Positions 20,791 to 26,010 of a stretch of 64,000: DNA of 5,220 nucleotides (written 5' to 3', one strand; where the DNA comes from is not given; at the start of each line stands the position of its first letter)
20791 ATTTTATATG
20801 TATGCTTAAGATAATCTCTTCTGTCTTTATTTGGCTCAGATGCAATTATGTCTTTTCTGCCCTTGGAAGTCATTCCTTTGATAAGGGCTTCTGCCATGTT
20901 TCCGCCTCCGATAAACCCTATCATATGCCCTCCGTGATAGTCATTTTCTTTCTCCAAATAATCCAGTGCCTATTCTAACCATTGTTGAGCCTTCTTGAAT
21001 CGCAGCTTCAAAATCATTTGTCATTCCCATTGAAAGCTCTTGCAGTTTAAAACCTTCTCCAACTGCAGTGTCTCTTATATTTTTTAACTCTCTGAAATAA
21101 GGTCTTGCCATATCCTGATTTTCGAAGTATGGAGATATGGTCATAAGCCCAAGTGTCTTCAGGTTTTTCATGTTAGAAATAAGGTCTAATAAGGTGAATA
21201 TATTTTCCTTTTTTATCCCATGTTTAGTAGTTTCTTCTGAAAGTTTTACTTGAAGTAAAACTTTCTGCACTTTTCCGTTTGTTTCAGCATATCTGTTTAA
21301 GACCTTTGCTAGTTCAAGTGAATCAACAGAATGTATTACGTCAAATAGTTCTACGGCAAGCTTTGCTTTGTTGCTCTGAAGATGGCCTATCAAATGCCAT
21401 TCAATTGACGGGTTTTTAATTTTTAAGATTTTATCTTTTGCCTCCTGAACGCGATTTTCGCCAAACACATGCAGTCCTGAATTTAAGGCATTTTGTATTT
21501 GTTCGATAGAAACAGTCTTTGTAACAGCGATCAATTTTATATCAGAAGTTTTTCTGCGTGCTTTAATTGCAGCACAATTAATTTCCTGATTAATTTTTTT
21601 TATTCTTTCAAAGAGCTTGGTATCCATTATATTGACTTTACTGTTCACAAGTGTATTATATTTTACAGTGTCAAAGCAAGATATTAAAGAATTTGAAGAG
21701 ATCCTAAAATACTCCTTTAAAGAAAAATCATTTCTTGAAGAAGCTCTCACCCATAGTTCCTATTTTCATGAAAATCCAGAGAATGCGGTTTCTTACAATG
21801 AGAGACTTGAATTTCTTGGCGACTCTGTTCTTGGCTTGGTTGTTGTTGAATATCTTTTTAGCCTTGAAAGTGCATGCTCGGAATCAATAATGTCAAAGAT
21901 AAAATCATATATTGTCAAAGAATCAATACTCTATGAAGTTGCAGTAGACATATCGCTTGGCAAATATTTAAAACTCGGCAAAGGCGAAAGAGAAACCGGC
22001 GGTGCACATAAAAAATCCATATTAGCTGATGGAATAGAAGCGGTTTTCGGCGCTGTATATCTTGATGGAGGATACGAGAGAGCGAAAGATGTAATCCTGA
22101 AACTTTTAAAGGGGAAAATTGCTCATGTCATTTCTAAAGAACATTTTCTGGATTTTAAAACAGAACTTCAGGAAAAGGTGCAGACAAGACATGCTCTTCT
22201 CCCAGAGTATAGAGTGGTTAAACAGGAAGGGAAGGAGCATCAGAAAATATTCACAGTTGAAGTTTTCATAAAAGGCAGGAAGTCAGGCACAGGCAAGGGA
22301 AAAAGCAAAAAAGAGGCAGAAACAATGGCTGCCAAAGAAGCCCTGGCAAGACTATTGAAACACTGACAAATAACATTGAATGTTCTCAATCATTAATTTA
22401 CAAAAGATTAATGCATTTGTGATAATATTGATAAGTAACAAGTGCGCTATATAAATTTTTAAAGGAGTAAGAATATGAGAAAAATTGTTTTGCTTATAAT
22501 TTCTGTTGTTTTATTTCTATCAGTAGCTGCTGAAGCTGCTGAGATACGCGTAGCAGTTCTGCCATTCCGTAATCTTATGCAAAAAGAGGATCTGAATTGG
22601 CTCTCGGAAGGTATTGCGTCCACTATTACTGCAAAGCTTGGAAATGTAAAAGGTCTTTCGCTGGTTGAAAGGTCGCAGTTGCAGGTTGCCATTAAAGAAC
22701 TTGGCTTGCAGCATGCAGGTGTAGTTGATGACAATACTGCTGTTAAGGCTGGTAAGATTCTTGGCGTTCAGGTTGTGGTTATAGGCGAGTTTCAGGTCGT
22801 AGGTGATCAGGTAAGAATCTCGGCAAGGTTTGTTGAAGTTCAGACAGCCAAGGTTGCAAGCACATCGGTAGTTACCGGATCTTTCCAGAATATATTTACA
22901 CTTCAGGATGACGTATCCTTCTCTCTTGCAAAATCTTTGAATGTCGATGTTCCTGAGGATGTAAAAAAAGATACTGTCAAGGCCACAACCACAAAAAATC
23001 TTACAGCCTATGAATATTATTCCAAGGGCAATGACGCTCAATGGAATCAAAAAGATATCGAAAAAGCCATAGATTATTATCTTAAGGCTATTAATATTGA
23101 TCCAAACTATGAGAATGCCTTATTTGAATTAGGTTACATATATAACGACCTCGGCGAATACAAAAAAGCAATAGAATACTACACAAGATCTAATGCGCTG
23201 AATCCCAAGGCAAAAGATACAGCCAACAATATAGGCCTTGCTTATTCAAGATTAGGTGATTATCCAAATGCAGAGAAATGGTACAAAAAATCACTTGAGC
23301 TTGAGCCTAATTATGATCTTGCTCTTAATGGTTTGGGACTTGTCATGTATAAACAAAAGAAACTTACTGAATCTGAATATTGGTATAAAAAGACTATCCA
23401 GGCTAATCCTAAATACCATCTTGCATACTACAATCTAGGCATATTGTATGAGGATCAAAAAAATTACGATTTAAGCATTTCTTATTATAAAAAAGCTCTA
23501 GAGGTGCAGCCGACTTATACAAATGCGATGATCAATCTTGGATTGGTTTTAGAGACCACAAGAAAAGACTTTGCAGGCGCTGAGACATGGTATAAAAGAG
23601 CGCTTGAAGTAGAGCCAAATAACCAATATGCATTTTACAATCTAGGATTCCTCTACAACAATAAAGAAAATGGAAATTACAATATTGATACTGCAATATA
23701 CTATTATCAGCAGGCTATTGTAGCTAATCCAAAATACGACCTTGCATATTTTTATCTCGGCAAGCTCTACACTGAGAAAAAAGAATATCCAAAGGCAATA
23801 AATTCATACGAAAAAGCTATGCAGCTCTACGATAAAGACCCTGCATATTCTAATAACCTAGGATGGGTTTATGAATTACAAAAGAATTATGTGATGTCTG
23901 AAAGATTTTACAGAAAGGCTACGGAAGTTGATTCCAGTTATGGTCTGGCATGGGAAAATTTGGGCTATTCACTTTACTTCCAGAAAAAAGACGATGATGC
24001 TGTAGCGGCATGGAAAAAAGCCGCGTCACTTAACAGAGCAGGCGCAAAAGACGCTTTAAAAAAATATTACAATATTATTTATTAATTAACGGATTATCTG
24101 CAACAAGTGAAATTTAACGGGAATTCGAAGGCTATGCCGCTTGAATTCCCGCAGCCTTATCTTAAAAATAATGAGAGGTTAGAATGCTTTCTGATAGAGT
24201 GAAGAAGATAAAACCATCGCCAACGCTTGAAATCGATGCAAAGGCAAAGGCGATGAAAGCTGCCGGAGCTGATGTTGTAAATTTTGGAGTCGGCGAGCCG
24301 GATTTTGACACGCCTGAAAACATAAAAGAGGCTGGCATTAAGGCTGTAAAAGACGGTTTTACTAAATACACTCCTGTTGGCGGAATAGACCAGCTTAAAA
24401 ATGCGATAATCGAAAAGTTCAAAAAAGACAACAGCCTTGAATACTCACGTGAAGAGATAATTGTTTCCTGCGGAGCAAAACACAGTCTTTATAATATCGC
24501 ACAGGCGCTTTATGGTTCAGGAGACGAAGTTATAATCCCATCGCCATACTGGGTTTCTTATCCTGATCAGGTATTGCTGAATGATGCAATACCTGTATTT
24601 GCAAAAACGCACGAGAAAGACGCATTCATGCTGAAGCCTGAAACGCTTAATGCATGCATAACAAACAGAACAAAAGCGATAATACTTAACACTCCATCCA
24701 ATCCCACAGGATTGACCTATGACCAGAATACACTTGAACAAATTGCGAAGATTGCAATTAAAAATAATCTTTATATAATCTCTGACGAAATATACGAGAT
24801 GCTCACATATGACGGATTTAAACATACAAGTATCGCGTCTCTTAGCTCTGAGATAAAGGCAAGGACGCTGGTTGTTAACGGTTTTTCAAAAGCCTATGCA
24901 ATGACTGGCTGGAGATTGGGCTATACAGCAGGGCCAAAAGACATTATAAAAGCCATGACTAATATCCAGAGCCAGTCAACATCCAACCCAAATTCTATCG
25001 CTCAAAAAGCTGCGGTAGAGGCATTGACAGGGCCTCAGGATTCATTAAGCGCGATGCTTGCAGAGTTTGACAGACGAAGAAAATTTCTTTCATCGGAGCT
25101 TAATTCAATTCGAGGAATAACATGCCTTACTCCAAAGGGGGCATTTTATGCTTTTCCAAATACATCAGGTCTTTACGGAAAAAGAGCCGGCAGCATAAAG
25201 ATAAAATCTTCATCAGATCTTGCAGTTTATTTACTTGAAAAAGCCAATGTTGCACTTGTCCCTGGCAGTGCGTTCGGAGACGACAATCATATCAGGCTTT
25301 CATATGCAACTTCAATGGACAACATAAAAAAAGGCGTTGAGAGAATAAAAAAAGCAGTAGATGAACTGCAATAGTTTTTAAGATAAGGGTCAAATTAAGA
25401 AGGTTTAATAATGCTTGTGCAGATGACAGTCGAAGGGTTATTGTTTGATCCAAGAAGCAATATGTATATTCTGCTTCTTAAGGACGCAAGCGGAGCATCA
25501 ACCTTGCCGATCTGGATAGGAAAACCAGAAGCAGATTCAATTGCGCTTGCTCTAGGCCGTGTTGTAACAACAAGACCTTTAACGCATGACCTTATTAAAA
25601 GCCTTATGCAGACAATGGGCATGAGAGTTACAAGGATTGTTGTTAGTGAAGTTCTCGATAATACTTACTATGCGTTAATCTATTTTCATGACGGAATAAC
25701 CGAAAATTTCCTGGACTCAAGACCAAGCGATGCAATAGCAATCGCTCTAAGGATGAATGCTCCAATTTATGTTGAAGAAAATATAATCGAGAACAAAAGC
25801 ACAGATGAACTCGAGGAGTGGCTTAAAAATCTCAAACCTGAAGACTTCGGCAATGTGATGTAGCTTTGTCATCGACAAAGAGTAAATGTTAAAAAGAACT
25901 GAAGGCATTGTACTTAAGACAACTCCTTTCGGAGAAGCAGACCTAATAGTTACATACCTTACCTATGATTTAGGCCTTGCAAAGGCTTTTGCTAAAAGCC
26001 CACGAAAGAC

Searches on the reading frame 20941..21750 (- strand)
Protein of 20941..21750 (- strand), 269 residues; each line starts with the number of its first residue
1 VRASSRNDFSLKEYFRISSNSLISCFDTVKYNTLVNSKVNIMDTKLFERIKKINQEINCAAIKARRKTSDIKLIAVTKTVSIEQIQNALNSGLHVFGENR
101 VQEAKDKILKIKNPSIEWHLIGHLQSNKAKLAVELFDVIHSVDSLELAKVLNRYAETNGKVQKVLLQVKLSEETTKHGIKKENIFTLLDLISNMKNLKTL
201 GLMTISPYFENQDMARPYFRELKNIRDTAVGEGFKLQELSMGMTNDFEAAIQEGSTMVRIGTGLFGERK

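Call 80: search_protein_families(library=pfam, proteins=[window:20941-21750:-], max_evalue=0.00001)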
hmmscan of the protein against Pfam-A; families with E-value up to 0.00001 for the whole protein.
window:20941-21750:- (269 aa): 1 family
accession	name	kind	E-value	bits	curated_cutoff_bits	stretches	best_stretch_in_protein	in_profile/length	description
PF01168.26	Ala_racemase_N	-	2.7e-23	83.3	24.1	1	58-268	9-219/220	Alanine racemase, N-terminal domain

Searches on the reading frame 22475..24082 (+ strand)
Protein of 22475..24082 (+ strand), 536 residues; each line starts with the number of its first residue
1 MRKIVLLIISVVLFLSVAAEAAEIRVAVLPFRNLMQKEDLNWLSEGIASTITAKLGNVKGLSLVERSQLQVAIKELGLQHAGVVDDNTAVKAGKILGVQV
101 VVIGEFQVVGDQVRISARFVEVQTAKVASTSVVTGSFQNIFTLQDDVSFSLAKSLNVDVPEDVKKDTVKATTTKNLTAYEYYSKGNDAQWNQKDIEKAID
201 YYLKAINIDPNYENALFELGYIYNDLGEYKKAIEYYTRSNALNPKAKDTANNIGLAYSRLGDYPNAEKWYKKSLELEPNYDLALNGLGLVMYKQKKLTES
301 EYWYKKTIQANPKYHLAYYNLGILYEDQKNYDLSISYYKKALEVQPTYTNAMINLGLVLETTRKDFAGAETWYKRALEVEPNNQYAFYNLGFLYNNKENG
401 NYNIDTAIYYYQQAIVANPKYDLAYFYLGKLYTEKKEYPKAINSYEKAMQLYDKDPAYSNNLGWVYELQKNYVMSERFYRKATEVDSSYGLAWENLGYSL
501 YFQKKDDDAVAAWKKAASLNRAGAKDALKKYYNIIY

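Call 80: search_protein_families(library=pfam, proteins=[window:22475-24082:+], max_evalue=0.00001)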
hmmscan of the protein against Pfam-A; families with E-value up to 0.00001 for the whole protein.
window:22475-24082:+ (536 aa): 19 families
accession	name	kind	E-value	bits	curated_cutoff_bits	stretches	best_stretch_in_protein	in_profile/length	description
PF00515.34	TPR_1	-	3.2e-53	175.9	27.8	3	317-348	3-34/34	Tetratricopeptide repeat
PF07719.23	TPR_2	-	1.6e-48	159.3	27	2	316-348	2-34/34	Tetratricopeptide repeat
PF13414.12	TPR_11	-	2.2e-41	139.7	26.8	3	254-294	1-41/42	TPR repeat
PF13431.12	TPR_17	-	2.4e-40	133.9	24.4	1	201-234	1-34/34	Tetratricopeptide repeat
PF13424.12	TPR_12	-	8e-36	122.5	30.1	3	317-379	5-74/77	Tetratricopeptide repeat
PF13181.12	TPR_8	-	2.2e-35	118.2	25.7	1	317-347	3-33/34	Tetratricopeptide repeat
PF13432.12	TPR_16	-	4.9e-32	110.4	32.7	2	319-378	1-59/65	Tetratricopeptide repeat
PF13374.12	TPR_10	-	9.6e-26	89.4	27.5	0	249-276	4-31/42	Tetratricopeptide repeat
PF13428.12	TPR_14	-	9.2e-24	82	23.5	0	214-248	2-36/44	Tetratricopeptide repeat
PF13176.12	TPR_7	-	1.1e-23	81.7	27.9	0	252-278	4-30/36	Tetratricopeptide repeat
PF14559.12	TPR_19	-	8.6e-20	71.3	25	0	403-459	6-62/68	Tetratricopeptide repeat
PF23914.1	TPR_CcmH_CycH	-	2.5e-13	50.6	42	0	308-417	43-150/158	Cytochrome c-type biogenesis protein H TPR domain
PF13174.12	TPR_6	-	7.8e-13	48.6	26.3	0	215-238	2-25/33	Tetratricopeptide repeat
PF24575.1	TPR_Slam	-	1.3e-07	32.4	35.2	0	304-364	38-96/104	Surface lipoprotein assembly modifier, N-terminal TPR repeats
PF13371.12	TPR_9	-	1.3e-07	31.9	35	0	190-248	6-64/73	Tetratricopeptide repeat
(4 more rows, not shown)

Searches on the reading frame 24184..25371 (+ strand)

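Call 80: search_protein_families(library=pfam, proteins=[window:24184-25371:+], max_evalue=0.00001)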
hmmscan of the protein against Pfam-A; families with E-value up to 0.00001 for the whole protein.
window:24184-25371:+ (396 aa): 2 families
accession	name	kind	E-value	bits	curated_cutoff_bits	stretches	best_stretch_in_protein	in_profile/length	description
PF00155.27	Aminotran_1_2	-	2.5e-74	251.1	19.7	1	30-388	2-361/361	Aminotransferase class I and II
PF01041.23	DegT_DnrJ_EryC1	-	9.4e-10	38.7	19.8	1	110-201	61-145/360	DegT/DnrJ/EryC1/StrS aminotransferase family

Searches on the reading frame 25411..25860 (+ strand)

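Call 80: search_protein_families(library=pfam, proteins=[window:25411-25860:+], max_evalue=0.00001)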
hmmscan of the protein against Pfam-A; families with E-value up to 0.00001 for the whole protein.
window:25411-25860:+ (150 aa): 1 family
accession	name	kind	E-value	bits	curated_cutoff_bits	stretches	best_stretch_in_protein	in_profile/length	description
PF02577.19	BFN_dom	-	2.3e-38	130.9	27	1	21-131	1-109/112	Bifunctional nuclease domain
